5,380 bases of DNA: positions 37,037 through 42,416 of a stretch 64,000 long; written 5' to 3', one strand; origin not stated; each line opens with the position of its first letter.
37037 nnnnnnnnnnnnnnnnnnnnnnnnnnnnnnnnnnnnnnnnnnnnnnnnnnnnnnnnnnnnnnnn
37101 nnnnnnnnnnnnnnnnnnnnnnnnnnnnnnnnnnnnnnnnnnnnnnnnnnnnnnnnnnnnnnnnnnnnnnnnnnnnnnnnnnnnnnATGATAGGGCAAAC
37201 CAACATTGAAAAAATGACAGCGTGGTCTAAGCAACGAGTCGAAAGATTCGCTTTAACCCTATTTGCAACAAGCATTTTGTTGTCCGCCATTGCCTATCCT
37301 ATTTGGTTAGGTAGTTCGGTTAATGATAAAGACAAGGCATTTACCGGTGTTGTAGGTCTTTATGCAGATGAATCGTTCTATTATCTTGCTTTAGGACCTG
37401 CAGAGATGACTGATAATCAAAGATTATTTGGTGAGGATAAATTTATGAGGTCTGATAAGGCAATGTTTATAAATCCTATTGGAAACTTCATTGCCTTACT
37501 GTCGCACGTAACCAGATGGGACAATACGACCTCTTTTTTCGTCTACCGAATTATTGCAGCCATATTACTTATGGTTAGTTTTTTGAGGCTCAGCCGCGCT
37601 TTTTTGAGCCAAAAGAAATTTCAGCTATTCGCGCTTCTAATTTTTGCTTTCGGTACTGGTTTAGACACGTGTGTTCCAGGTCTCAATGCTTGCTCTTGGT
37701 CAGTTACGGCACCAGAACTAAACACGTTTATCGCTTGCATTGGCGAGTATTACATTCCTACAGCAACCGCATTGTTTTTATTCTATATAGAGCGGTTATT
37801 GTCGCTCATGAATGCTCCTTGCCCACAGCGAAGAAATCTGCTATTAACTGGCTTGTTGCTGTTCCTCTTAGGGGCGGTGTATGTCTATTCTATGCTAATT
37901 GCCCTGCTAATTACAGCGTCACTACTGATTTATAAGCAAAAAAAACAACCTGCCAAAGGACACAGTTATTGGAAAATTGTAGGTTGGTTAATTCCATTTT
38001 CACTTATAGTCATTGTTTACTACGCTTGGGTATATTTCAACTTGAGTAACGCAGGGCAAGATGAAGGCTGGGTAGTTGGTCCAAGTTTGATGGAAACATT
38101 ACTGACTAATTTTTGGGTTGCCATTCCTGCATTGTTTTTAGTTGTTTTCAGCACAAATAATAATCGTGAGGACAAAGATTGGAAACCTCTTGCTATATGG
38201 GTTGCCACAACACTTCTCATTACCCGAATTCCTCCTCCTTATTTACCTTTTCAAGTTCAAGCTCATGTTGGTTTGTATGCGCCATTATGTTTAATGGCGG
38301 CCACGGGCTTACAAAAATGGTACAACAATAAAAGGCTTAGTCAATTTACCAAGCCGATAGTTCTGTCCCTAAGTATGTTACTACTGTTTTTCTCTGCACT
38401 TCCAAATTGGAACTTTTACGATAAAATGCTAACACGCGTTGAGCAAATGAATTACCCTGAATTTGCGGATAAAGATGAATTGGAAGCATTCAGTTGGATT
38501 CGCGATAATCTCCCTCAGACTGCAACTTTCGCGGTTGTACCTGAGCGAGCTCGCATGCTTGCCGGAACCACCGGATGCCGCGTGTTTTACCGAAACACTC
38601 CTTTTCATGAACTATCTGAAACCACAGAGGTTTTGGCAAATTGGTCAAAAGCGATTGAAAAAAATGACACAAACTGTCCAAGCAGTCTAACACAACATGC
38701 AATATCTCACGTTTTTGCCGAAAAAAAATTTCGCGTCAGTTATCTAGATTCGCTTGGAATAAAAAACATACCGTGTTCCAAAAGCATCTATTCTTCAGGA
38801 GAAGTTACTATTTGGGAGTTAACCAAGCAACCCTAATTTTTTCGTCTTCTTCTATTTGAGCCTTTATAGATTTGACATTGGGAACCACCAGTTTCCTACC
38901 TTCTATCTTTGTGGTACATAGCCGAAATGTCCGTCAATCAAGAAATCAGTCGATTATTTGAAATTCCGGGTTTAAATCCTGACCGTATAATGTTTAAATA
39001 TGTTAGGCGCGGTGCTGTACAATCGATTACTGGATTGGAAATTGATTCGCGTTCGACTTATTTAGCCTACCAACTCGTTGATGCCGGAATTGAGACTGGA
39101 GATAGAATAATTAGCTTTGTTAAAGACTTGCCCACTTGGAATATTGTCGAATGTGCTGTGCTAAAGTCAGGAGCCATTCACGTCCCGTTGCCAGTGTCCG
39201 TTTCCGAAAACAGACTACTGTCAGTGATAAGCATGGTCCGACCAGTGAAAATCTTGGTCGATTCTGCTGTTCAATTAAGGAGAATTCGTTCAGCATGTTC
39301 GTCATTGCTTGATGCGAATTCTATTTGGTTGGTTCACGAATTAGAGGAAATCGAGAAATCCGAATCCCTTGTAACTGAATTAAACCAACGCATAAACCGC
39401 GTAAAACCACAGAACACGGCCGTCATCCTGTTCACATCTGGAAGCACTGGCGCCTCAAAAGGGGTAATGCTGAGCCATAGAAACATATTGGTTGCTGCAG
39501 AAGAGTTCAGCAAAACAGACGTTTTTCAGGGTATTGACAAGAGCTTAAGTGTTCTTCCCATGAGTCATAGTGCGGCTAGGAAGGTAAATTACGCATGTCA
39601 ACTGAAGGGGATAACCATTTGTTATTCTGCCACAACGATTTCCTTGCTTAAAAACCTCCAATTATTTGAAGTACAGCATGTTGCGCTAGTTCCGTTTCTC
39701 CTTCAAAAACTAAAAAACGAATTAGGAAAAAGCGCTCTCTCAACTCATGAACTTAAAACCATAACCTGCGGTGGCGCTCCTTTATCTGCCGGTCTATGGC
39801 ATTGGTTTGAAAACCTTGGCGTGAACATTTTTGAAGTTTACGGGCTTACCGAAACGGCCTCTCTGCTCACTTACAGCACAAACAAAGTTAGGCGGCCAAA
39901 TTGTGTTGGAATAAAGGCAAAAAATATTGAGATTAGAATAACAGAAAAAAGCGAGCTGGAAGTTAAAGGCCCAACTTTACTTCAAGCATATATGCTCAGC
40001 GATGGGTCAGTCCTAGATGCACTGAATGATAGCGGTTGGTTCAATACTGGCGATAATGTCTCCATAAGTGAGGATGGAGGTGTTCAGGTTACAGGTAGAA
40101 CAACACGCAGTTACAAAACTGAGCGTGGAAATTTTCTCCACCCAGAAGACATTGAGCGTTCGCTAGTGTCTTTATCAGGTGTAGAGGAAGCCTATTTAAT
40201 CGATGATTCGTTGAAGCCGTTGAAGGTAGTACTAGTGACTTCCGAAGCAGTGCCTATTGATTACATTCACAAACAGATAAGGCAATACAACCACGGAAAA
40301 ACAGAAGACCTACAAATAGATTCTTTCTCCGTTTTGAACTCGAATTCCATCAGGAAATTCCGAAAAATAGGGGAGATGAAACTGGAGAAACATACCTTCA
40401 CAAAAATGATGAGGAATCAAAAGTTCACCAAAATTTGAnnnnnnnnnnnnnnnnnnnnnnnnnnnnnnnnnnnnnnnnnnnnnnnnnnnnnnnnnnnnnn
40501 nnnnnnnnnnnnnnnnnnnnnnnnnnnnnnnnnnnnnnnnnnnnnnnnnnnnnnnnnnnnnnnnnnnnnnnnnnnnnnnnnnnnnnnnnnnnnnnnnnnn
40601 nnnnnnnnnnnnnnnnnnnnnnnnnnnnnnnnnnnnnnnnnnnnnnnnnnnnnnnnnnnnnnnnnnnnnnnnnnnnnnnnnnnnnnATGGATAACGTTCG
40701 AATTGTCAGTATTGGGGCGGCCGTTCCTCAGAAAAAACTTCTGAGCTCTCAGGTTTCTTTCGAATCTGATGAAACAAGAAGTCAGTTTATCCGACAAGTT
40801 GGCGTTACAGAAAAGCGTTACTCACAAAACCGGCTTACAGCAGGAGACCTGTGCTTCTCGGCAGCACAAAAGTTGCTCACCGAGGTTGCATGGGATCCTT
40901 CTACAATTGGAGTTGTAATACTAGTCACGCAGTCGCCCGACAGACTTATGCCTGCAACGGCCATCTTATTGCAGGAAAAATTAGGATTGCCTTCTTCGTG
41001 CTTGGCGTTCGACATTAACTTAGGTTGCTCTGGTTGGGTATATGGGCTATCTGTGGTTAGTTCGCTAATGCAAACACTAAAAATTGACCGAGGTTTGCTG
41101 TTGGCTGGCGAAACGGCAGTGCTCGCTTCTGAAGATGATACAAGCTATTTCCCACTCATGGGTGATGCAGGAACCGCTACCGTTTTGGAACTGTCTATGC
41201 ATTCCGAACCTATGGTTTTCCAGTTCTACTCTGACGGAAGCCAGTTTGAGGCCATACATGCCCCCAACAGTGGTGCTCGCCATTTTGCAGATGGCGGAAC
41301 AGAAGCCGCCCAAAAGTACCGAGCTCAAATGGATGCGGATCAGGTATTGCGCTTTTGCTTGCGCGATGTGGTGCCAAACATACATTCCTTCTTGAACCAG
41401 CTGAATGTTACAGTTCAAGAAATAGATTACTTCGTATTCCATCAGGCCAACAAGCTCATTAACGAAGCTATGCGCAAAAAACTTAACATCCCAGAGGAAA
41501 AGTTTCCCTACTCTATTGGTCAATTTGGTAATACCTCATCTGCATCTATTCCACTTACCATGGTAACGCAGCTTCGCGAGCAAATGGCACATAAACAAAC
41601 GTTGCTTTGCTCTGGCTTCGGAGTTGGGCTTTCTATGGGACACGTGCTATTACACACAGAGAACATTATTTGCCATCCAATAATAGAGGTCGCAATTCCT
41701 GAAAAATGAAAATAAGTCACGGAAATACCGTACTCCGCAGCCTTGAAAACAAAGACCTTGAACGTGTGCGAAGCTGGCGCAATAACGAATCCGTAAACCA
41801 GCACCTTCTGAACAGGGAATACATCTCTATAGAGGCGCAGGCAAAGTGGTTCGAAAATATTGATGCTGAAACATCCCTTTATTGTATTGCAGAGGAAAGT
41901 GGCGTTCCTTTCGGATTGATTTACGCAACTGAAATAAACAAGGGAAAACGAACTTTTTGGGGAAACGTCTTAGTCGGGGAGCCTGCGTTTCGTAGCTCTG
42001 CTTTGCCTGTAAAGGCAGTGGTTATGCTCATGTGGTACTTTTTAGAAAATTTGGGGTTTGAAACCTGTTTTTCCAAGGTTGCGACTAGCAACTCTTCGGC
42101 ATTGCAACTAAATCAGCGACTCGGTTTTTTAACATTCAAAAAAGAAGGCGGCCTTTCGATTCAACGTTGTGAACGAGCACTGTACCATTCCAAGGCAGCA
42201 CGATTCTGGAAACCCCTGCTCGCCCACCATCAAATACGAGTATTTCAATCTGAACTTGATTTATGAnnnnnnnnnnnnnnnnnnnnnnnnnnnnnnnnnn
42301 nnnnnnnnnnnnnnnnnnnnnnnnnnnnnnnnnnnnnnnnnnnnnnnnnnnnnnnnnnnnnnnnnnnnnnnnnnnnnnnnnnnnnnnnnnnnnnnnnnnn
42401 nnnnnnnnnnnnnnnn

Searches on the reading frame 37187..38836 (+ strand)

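Call 8: search_protein_families(library=pfam, proteins=[window:37187-38836:+], max_evalue=0.01)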
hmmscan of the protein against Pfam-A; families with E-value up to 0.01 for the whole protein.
window:37187-38836:+ (549 aa): 1 family
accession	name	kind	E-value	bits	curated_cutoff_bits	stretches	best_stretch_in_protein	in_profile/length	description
PF10034.15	Dpy19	-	0.0024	16.6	27.2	1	367-451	454-530/653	Q-cell neuroblast polarisation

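Call 79: search_protein_families(library=ncbifam, proteins=[window:37187-38836:+], max_evalue=0.001)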
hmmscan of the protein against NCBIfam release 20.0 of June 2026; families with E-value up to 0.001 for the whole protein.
window:37187-38836:+ (549 aa): 0 families

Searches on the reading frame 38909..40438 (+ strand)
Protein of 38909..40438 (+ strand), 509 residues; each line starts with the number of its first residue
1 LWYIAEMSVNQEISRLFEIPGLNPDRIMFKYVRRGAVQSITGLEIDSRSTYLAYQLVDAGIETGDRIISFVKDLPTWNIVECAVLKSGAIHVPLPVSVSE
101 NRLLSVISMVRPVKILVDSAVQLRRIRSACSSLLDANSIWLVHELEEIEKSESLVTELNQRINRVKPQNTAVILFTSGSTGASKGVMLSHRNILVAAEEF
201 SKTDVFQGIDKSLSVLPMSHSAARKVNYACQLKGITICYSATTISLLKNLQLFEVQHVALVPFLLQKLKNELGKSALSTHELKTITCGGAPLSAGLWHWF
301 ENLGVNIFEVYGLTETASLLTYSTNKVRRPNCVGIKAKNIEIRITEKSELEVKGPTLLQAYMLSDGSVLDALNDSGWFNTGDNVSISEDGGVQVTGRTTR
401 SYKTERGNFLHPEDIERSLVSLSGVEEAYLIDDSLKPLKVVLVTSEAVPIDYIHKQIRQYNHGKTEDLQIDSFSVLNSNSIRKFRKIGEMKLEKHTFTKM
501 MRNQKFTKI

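Call 26: search_protein_families(library=pfam, proteins=[window:38909-40438:+], max_evalue=0.001)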
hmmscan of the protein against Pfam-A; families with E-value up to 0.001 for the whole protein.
window:38909-40438:+ (509 aa): 1 family
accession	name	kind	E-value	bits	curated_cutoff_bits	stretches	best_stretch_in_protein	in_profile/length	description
PF00501.34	AMP-binding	-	4.9e-54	184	29.9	1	23-352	8-363/384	AMP-binding enzyme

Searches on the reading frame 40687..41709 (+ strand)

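Call 26: search_protein_families(library=pfam, proteins=[window:40687-41709:+], max_evalue=0.001)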
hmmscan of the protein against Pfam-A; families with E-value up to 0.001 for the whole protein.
window:40687-41709:+ (340 aa): 2 families
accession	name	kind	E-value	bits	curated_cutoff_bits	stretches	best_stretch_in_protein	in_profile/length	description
PF08541.16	ACP_syn_III_C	-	4.8e-26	91.2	26.6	1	236-322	1-88/90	3-Oxoacyl-[acyl-carrier-protein (ACP)] synthase III C terminal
PF08545.16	ACP_syn_III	-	9.2e-13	48.3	24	1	108-184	1-80/80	3-Oxoacyl-[acyl-carrier-protein (ACP)] synthase III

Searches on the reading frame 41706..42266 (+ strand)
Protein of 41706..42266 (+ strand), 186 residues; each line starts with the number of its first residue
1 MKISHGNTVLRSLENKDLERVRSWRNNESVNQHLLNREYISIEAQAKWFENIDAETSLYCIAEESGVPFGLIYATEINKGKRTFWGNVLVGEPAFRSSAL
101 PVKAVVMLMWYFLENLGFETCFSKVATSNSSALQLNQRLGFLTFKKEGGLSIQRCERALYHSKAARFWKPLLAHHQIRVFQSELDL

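Call 26: search_protein_families(library=pfam, proteins=[window:41706-42266:+], max_evalue=0.001)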
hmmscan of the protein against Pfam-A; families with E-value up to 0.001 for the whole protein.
window:41706-42266:+ (186 aa): 3 families
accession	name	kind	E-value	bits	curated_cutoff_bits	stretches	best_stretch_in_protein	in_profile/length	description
PF13420.13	Acetyltransf_4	-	1.5e-09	38.5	24.3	1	10-146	1-139/155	Acetyltransferase (GNAT) domain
PF13302.13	Acetyltransf_3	-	7.6e-08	33.6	25.4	1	9-141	3-137/138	Acetyltransferase (GNAT) domain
PF13523.12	Acetyltransf_8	-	1.9e-06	28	27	1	15-142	3-138/145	Acetyltransferase (GNAT) domain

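Call 79: search_protein_families(library=ncbifam, proteins=[window:41706-42266:+], max_evalue=0.001)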
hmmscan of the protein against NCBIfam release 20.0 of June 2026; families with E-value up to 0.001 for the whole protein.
window:41706-42266:+ (186 aa): 2 families
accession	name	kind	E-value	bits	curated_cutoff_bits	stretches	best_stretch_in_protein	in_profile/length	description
TIGR03585.1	PseH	equivalog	5.6e-15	55.8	93.1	1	10-145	3-137/156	UDP-4-amino-4,6-dideoxy-N-acetyl-beta-L-altrosamine N-acetyltransferase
NF011709.0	PRK15130.1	equivalog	3.1e-06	27.1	218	1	7-142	6-141/186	spermidine N1-acetyltransferase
